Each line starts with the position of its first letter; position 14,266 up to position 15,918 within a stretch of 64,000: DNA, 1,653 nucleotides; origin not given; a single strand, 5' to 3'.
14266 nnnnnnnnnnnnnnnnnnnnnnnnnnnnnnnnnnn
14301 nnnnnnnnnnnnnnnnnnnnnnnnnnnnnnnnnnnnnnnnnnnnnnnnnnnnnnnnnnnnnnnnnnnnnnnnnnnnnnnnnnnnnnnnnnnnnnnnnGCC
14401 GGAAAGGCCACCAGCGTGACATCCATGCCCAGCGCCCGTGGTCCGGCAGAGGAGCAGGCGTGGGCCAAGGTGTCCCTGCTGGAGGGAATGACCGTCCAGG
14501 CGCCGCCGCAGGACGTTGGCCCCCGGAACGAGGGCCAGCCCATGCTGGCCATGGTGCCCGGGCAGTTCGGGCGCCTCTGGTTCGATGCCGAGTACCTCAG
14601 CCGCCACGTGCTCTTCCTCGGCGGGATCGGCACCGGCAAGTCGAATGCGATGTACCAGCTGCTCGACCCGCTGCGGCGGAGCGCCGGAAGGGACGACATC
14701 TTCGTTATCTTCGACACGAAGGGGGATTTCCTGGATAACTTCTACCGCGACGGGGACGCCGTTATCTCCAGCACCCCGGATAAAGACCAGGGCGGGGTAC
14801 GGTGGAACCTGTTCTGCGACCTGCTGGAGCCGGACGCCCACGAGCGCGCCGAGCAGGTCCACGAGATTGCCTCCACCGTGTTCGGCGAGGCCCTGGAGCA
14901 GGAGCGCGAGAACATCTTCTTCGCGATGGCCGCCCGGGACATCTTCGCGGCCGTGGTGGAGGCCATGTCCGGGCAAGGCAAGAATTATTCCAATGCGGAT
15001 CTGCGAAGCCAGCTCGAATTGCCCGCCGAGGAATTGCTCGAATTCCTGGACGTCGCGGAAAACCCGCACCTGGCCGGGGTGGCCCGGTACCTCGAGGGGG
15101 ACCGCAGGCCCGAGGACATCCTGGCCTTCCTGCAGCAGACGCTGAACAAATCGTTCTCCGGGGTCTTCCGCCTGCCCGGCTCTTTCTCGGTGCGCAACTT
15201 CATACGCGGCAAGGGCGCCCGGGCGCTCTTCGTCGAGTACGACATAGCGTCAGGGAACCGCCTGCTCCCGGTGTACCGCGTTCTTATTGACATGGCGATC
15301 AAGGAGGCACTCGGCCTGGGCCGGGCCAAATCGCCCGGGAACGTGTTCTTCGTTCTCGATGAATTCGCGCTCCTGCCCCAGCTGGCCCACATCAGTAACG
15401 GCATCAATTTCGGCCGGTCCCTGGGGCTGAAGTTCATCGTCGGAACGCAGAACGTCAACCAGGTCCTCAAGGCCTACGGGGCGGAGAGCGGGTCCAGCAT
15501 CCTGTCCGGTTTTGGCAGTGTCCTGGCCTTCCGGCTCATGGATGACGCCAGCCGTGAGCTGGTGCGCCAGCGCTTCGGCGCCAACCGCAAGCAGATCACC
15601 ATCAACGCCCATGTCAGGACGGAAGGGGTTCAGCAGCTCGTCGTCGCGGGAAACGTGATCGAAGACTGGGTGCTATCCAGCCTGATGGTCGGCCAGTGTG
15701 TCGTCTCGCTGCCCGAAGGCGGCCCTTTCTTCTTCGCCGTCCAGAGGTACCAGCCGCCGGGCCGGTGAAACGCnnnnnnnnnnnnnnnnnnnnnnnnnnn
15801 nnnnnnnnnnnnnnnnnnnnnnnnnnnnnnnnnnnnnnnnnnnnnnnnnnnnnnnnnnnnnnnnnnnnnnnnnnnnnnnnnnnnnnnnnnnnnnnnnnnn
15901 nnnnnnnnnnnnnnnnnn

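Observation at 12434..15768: Lead candidate: three-gene operon of two zinc-ribbon membrane proteins plus a soluble T4CP-like ATPase, with no conjugation context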

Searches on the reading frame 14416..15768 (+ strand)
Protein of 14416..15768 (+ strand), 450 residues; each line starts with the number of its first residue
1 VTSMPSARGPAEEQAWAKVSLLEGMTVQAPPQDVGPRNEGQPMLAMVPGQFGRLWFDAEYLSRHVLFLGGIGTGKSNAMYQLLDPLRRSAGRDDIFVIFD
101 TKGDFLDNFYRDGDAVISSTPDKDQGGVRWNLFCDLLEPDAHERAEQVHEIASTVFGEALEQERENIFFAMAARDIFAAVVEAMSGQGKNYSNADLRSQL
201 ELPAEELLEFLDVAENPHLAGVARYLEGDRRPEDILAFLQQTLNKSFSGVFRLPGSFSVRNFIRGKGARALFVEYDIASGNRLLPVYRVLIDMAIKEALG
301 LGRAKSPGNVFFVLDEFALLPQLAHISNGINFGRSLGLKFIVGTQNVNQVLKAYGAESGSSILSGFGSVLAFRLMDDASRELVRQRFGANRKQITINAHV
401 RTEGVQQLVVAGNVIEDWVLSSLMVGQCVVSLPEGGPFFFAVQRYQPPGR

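Call 3: search_protein_families(library=pfam, proteins=[window:14416-15768:+], max_evalue=1)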
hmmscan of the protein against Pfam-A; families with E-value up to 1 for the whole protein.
window:14416-15768:+ (450 aa): 4 families
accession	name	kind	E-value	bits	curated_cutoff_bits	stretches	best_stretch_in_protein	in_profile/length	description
PF10412.15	TrwB_AAD_bind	-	3.1e-43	148.6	20.5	1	58-389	11-325/387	Type IV secretion-system coupling protein DNA-binding domain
PF12696.13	TraG-D_C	-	1.5e-10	41.5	22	1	310-392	2-84/126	TraM recognition site of TraD and TraG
PF02534.20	T4SS-DNA_transf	-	6.4e-10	38.9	20.1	1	257-388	251-383/468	Type IV secretory system Conjugative DNA transfer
PF01935.23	DUF87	-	4.1e-05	24.2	23.2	1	57-209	17-171/220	Helicase HerA, central domain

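Call 4: search_protein_families(library=padloc, proteins=[window:14416-15768:+], max_evalue=1)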
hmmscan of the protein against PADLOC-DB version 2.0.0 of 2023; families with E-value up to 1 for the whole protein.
window:14416-15768:+ (450 aa): 6 families
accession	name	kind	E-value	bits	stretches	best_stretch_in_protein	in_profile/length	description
PDLC04140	mad8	-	2.3e-12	45.1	1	55-377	17-256/314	mads_8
PDLC04103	HerA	-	0.00012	18.6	1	61-106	171-213/579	-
PDLC02185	HerA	-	0.00046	17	1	60-116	162-216/585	-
PDLC04100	HerA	-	0.002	14.9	1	60-116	161-215/580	-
PDLC04105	HerA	-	0.0068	13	1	60-110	164-212/576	-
PDLC04102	HerA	-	0.0088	12.4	1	59-111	172-228/654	-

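Call 5: search_protein_families(library=ncbifam, proteins=[window:14416-15768:+], max_evalue=1)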
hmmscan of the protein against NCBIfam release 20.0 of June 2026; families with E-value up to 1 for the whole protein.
window:14416-15768:+ (450 aa): 15 families
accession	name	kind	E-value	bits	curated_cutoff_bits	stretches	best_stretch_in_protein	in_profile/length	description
TIGR02759.1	TraD_Ftype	equivalog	4.1e-24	85.3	521.35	1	62-390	176-489/566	type IV conjugative transfer system coupling protein TraD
NF045973.1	conju_CD1115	equivalog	8.3e-12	44.7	250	1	287-390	270-375/442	VirD4-like conjugal transfer protein, CD1115 family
NF010254.0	PRK13700.1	subfamily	2.2e-09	36.3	1221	1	66-373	189-483/735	F-type conjugal transfer protein TraD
NF010394.0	PRK13822.1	subfamily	8.2e-05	21.6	443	1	268-361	438-530/643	conjugal transfer coupling protein TraG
NF041326.1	Bacteroid_MobC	subfamily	8.2e-05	21.2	900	1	312-399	460-548/655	conjugal transfer protein MobC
TIGR03743.1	SXT_TraD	subfamily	0.00012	20.7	366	2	307-390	485-568/636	conjugative transfer system coupling protein TraD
NF010450.0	PRK13876.1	subfamily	0.00048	18.4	674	1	300-379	392-469/667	IncP-type conjugal transfer protein TraG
TIGR02767.1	TraG-Ti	equivalog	0.00058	18.8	686.2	1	267-366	425-523/623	Ti-type conjugative transfer system protein TraG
NF042943.1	HerA_antiphage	equivalog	0.00091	17.9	800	1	60-117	154-209/566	anti-phage-associated helicase HerA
NF010453.0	PRK13880.1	subfamily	0.0026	16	586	1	256-354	378-483/630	conjugal transfer coupling protein TraG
NF041447.1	TrbC_conju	equivalog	0.01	14.3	800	1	54-82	121-149/685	F-type conjugative transfer protein TrbC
NF010472.0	PRK13897.1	equivalog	0.054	12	728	1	301-385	399-483/657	type IV secretion system component VirD4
TIGR03925.1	T7SS_EccC_b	equivalog_domain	0.088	11.1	346.55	1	50-109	350-409/564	type VII secretion protein EccCb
NF041000.1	ATPase_ComGA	equivalog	0.13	11.2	300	1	65-88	131-154/267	competence type IV pilus ATPase ComGA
NF040937.1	HerA_Thermprot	equivalog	0.23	9.8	800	1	58-107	136-182/487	DNA double-strand break repair helicase HerA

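Call 6: find_homologous_proteins(query=window:14416-15768:+, max_evalue=0.00001)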
Query window:14416-15768:+ (450 aa): 1912 proteins with E <= 0.00001 among 8000 candidates; the best 120 are listed.
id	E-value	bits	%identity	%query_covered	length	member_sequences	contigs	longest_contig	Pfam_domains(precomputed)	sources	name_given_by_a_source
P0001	4.0e-293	990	99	99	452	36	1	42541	PF10412.16,PF01935.24,PF02534.21,PF12696.14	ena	-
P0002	5.2e-261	884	88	99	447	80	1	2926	PF10412.16,PF02534.21,PF12696.14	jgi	jgi:hypothetical protein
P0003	1.7e-256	869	84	100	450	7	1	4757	PF10412.16,PF01935.24,PF02534.21,PF12696.14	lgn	-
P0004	4.1e-237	805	81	99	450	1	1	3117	PF10412.16,PF02534.21,PF12696.14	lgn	-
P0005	6.8e-234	795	79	100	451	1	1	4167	PF10412.16,PF01935.24,PF02534.21,PF12696.14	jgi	jgi:hypothetical protein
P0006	1.1e-233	794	88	91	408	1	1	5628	PF10412.16,PF01935.24,PF02534.21,PF12696.14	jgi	jgi:hypothetical protein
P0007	4.0e-233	792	79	99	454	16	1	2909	PF10412.16,PF01935.24,PF02534.21,PF12696.14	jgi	jgi:hypothetical protein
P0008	4.9e-232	788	87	91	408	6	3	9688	PF10412.16,PF01935.24,PF02534.21,PF12696.14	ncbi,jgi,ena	ncbi:MAG TPA: type IV secretion system DNA-binding domain-containing protein [Streptosporangiaceae b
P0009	6.3e-231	785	78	99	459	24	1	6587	PF10412.16,PF02534.21,PF12696.14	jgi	jgi:hypothetical protein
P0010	2.2e-229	780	79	98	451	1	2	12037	PF10412.16,PF02534.21,PF12696.14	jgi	jgi:hypothetical protein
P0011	3.2e-229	779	86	91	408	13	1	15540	PF10412.16,PF02534.21,PF12696.14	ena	-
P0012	2.4e-226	770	76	98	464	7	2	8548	PF10412.16,PF01935.24,PF02534.21,PF12696.14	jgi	jgi:hypothetical protein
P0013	6.5e-226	768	80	97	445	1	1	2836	PF10412.16,PF02534.21,PF12696.14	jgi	jgi:hypothetical protein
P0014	3.7e-224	762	78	100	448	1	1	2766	PF10412.16,PF02534.21,PF12696.14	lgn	-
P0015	3.3e-214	730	80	90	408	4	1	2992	PF10412.16,PF02534.21,PF12696.14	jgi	jgi:hypothetical protein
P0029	1.8e-180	619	65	98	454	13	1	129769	PF10412.16,PF02534.21,PF12696.14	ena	-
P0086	6.7e-166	571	63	96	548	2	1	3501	PF12844.14,PF10412.16,PF01381.29,PF02534.21,PF13560.13,PF13443.13,PF12696.14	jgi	jgi:transcriptional regulator with XRE-family HTH domain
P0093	1.0e-164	567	62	96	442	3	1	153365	PF10412.16,PF02534.21,PF12696.14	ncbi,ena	-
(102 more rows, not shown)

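Call 7: search_protein_families(library=phrogs, proteins=[window:14416-15768:+], max_evalue=0.1)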
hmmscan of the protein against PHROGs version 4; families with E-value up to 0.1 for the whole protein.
window:14416-15768:+ (450 aa): 2 families
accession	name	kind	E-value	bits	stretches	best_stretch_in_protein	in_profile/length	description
phrog_7035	-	unknown function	1e-05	25.1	1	59-122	208-273/969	-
phrog_2666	-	head and packaging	3.9e-05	23.5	1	63-114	322-370/555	terminase large subunit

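Call 9: find_related_loci(query=A1, collection=genome_contigs, flank=10000)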
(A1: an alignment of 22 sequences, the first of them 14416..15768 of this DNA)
Query A1 (450 aa) in genome_contigs; peptide patterns used: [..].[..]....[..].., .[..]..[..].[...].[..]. (x = any residue, [..] = any of these).
57 stretches matched a pattern; 50 encode a relative of the query (tblastn E <= 1e-3); 50 distinct loci.
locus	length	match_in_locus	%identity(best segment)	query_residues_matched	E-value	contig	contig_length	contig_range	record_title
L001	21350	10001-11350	86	1-450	0e+0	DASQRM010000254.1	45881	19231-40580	MAG TPA_asm: Streptosporangiaceae bacterium isolate SMAG_U10883 k141_302410, whole genome shotgun sequence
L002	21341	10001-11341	87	1-447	0e+0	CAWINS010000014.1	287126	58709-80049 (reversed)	MAG: uncultured Actinomycetes bacterium isolate MFD01213.bin.2.10 genome assembly, contig: contig_12518, whole genome sh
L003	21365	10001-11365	96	1-450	0e+0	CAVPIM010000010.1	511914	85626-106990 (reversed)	MAG: uncultured Actinomycetes bacterium isolate MFD00008.bin.2.138 genome assembly, contig: contig_4611, whole genome sh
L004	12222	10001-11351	87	1-450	0e+0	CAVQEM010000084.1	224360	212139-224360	MAG: uncultured Actinomycetes bacterium isolate MFD02472.bin.3.252 genome assembly, contig: contig_8037, whole genome sh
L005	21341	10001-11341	63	5-449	2e-177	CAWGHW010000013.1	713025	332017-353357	MAG: uncultured Actinomycetota bacterium isolate MFD02671.bin.1.57 genome assembly, contig: contig_21796, whole genome s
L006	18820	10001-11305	62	14-448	6e-175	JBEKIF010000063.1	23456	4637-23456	MAG: Streptosporangiaceae bacterium isolate SPRUCE 294 SPRUCE_294_63, whole genome shotgun sequence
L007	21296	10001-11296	62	17-450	3e-171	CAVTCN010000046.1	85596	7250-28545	MAG: uncultured Actinomycetes bacterium isolate MFD00962.bin.3.421 genome assembly, contig: contig_94067, whole genome s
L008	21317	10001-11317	65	9-449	6e-170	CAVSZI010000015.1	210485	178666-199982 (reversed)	MAG: uncultured Actinomycetes bacterium isolate MFD05502.bin.1.143 genome assembly, contig: contig_5229, whole genome sh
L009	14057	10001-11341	60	2-449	1e-169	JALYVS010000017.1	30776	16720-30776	MAG: Actinomycetota bacterium isolate LAG bin49 SD1463_NODE_298_length_30776_cov_2.391824, whole genome shotgun sequence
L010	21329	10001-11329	61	2-446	2e-169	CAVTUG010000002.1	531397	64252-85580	MAG: uncultured Actinomycetota bacterium isolate MFD04967.bin.2.91 genome assembly, contig: contig_14541, whole genome s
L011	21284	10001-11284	60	18-445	1e-168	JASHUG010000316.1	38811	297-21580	MAG: Streptosporangiaceae bacterium isolate JOPF173 JOPF_AWAY_contig_685817, whole genome shotgun sequence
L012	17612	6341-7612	68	9-435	3e-167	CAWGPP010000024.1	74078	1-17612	MAG: uncultured Actinomycetes bacterium isolate MFD05502.bin.3.12 genome assembly, contig: contig_50097, whole genome sh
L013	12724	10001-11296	64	9-441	6e-165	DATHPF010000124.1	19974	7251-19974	MAG TPA_asm: Streptosporangiaceae bacterium isolate SMAG_U12703 k141_4055164, whole genome shotgun sequence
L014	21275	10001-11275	67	9-435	3e-170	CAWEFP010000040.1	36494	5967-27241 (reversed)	MAG: uncultured Actinomycetes bacterium isolate MFD00991.bin.2.79 genome assembly, contig: contig_66460, whole genome sh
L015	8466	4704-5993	62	17-447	5e-161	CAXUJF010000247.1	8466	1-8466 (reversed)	MAG TPA_asm: uncultured Streptosporangiaceae bacterium isolate public_SRR14722078_metawrap_bin.1 genome assembly, contig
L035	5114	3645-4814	45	59-448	5e-100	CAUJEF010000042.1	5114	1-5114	MAG: Bdellovibrionota bacterium isolate KLAP141 genome assembly, contig: KLAP141_320558, whole genome shotgun sequence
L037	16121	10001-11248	42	7-445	5e-97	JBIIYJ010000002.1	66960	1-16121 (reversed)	MAG: Kiritimatiellia bacterium isolate ME2005-09-19_3300034101_group2_bin229 Rohwer_bin2517_scaffold_130_c1, whole genom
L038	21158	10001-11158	46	59-447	5e-97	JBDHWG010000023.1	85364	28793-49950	MAG: Anaerolineae bacterium isolate AS-MICRO-3CA.356 NODE_836_length_85364_cov_25.564609, whole genome shotgun sequence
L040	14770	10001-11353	38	3-450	1e-94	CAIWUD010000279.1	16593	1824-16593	MAG: uncultured Chloroflexi bacterium isolate LaPlata-a_bin-2315 genome assembly, contig: bin-2315:279/652, whole genome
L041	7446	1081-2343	44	15-437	1e-93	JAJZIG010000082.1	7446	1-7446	MAG: archaeon isolate LSA3.bin14 NODE_16393_length_7446_cov_1.482853, whole genome shotgun sequence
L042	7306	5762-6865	44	62-432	8e-90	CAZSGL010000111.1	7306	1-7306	MAG TPA_asm: uncultured Anaerolinea sp. isolate SRP302447_co4_94 genome assembly, contig: NODE_27566_length_7306_cov_8.1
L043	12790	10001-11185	40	52-446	5e-88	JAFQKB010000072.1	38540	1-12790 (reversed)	MAG: Clostridia bacterium isolate RGIG1891 Goat_Cecum.Co__c2713869, whole genome shotgun sequence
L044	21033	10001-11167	40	59-446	2e-83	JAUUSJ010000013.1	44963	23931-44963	MAG: Blautia sp. isolate N1171.6 NODE_279_length_44963_cov_43.264875, whole genome shotgun sequence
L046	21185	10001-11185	39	53-444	2e-80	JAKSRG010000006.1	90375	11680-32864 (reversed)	MAG: Clostridia bacterium isolate Horse_feces249 MAG249_6, whole genome shotgun sequence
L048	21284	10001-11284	35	20-440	1e-53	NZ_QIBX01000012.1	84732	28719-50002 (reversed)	Slackia equolifaciens strain DSM 24851 DSM24851T_contig_012, whole genome shotgun sequence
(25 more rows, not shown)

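Call 14: search_protein_families(library=pfam, proteins=[L038:6855-7712:+, L038:7661-8608:+, L038:8654-8974:+, L038:8990-9853:+, L044:6404-7192:+, L044:7607-8248:+, L044:8253-9842:+, L043:8292-8735:+, L043:8732-9865:+, L035:2415-3506:+], max_evalue=1)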
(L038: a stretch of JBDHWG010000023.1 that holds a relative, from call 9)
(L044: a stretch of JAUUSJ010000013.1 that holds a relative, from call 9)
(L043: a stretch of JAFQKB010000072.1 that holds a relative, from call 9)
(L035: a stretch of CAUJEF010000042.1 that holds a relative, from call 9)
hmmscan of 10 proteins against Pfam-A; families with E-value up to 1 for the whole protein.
L038:6855-7712:+ (285 aa): 1 family
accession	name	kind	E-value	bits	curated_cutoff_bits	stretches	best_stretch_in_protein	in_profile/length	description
PF02893.26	GRAM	-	0.00054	20.2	23.6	1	14-82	11-71/112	GRAM domain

L038:7661-8608:+ (315 aa): 3 families
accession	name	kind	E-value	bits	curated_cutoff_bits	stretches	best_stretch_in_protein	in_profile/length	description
PF02893.26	GRAM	-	0.00016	21.9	23.6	1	32-94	7-61/112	GRAM domain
PF13994.11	PgaD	-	0.00036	21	27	1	120-201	13-92/148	PgaD-like protein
PF14470.12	bPH_3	-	0.019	15.9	23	1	56-102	19-62/95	Bacterial PH domain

L038:8654-8974:+ (106 aa): 1 family
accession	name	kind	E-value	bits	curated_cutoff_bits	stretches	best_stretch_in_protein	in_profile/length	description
PF14842.11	FliG_N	-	0.033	15.2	25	0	65-102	61-98/104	FliG N-terminal domain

L038:8990-9853:+ (287 aa): 2 families
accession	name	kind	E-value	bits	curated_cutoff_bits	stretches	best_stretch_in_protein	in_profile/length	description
PF20573.4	DUF6782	-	0.0019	17.9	27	1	65-113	74-118/241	Putative metallopeptidase family (DUF6782)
PF10263.15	SprT-like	-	0.045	14.1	25.6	1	65-104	41-79/108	SprT-like family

L044:6404-7192:+ (262 aa): 11 families
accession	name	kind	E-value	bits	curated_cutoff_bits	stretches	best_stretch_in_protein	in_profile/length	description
PF13240.11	Zn_Ribbon_1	-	1.6e-06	28.2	25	1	11-32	1-22/23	zinc-ribbon domain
PF12773.13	DZR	-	0.0015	19.1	27.3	1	11-30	26-45/45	Double zinc ribbon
PF02893.26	GRAM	-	0.0027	18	23.6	1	80-115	9-44/112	GRAM domain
PF18912.6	DZR_2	-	0.0098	16.2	27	1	7-35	19-48/56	Double zinc ribbon domain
PF17032.10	Zn_ribbon_15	-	0.034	15.4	28.9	1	8-30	51-73/73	zinc-ribbon family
PF09889.16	DUF2116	-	0.045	14.2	26.8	1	11-31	5-26/59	Probable treble clef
PF08271.17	Zn_Ribbon_TF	-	0.071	13.1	29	0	7-22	17-32/43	TFIIB zinc-binding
PF13248.11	Zn_ribbon_3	-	0.099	12.6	27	1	9-32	2-25/26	zinc-ribbon domain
PF24463.1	DUF7577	-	0.12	12.4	28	0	25-34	4-13/27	Domain of unknown function (DUF7577)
PF11239.13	DUF3040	-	0.14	12.8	24.7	1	145-183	43-82/84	Protein of unknown function (DUF3040)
PF05611.16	DUF780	-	0.61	11.3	25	0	183-220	16-53/71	Caenorhabditis elegans protein of unknown function (DUF780)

L044:7607-8248:+ (213 aa): 4 families
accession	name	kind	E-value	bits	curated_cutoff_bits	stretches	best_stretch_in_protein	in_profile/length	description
PF09986.15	DUF2225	-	8.5e-05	22.8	21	1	38-185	41-201/214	Uncharacterized protein conserved in bacteria (DUF2225)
PF08715.16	CoV_peptidase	-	0.026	14.3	26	1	148-199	146-197/320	Coronavirus papain-like peptidase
PF12345.13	DUF3641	-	0.047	14.2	24.9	1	139-199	12-72/134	Protein of unknown function (DUF3641)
PF07632.16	Sde182_NH-like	-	0.23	11.4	26.8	1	61-148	136-222/268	Cellulose-binding Sde182, nucleoside hydrolase-like domain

L044:8253-9842:+ (529 aa): 1 family
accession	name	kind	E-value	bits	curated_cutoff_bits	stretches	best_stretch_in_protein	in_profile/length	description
PF09851.14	SHOCT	-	0.016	15.4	27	1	209-232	4-27/28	Short C-terminal domain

L043:8292-8735:+ (147 aa): 0 families

L043:8732-9865:+ (377 aa): 0 families

L035:2415-3506:+ (363 aa): 0 families

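Call 26: search_solved_structures(query=A1, max_evalue=0.001, show_alignments=1)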
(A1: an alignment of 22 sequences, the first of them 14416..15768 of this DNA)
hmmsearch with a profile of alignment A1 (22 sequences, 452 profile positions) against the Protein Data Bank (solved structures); distinct sequences matched with E-value up to 0.001: 3.
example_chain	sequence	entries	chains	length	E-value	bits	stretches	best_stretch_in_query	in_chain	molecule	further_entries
1gl6_A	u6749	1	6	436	4e-18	68.5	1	253-370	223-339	ATPASE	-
1e9r_A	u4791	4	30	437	4e-18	68.5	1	253-370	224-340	CONJUGAL TRANSFER PROTEIN TRWB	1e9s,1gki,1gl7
8wiv_A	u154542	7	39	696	0.00051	22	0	60-116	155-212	Helicase HerA central domain-containing protein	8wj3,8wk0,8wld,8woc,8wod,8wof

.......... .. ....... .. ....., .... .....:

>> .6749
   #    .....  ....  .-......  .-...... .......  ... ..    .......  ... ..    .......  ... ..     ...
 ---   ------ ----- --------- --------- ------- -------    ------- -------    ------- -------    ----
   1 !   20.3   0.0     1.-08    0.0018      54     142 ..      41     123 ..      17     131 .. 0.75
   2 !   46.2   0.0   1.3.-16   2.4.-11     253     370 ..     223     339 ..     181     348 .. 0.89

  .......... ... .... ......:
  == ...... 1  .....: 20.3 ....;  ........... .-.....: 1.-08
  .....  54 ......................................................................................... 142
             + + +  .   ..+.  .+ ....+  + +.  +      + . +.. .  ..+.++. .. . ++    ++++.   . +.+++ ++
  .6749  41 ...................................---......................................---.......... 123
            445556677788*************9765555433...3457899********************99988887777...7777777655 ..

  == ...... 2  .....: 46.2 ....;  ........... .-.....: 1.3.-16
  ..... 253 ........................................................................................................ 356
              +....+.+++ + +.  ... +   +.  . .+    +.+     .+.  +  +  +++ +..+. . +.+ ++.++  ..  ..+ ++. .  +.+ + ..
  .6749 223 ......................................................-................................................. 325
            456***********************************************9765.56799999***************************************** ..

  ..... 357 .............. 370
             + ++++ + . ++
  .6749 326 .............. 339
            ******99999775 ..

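Call 40: find_encoding_contigs(protein=P0029, flank=10000, max_places=2)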
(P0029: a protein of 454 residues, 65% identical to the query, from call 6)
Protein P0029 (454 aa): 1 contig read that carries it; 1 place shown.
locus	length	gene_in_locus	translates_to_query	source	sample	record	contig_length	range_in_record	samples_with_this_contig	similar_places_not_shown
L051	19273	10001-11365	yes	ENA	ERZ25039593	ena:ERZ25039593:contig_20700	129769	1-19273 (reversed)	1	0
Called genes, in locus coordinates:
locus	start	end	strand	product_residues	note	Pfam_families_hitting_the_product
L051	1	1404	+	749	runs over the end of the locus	PF17876:CSD2 (weak), PF00773:RNB, PF00575:S1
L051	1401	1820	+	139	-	PF06170:DUF983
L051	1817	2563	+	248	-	PF00293:NUDIX (faint)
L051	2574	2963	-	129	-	-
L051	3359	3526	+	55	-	PF00471:Ribosomal_L33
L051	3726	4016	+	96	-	PF01909:NTP_transf_2, PF18765:Polbeta (weak)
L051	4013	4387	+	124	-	PF01934:HepT-like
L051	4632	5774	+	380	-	PF13711:DUF4160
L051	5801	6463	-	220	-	-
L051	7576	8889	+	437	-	-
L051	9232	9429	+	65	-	-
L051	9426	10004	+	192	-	-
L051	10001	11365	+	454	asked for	PF10412:TrwB_AAD_bind, PF02534:T4SS-DNA_transf (weak), PF12696:TraG-D_C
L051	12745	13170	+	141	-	-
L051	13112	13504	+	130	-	PF13354:Beta-lactamase2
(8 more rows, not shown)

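Call 41: find_encoding_contigs(protein=P0093, flank=10000, max_places=2)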
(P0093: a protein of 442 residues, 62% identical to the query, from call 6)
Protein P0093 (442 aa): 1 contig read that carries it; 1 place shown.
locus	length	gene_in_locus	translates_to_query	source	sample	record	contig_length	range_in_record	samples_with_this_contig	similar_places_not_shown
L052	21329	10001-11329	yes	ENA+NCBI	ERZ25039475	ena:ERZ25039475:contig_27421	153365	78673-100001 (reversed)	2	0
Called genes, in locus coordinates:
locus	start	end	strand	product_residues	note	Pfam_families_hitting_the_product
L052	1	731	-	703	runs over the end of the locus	PF00005:ABC_tran, PF02463:SMC_N (faint), PF13304:AAA_21 (faint)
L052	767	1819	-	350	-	PF01008:IF-2B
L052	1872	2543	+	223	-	PF00596:Aldolase_II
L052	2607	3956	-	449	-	PF01979:Amidohydro_1, PF07969:Amidohydro_3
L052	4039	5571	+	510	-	PF00202:Aminotran_3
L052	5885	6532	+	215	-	PF06736:TMEM175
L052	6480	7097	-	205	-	PF00440:TetR_N, PF14246:TetR_C_7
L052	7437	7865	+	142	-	PF13460:NAD_binding_10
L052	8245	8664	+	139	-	-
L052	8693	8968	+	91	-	-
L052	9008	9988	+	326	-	-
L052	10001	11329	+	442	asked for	PF02534:T4SS-DNA_transf, PF10412:TrwB_AAD_bind, PF12696:TraG-D_C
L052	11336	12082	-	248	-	-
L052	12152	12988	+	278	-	PF01904:DUF72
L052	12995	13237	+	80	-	-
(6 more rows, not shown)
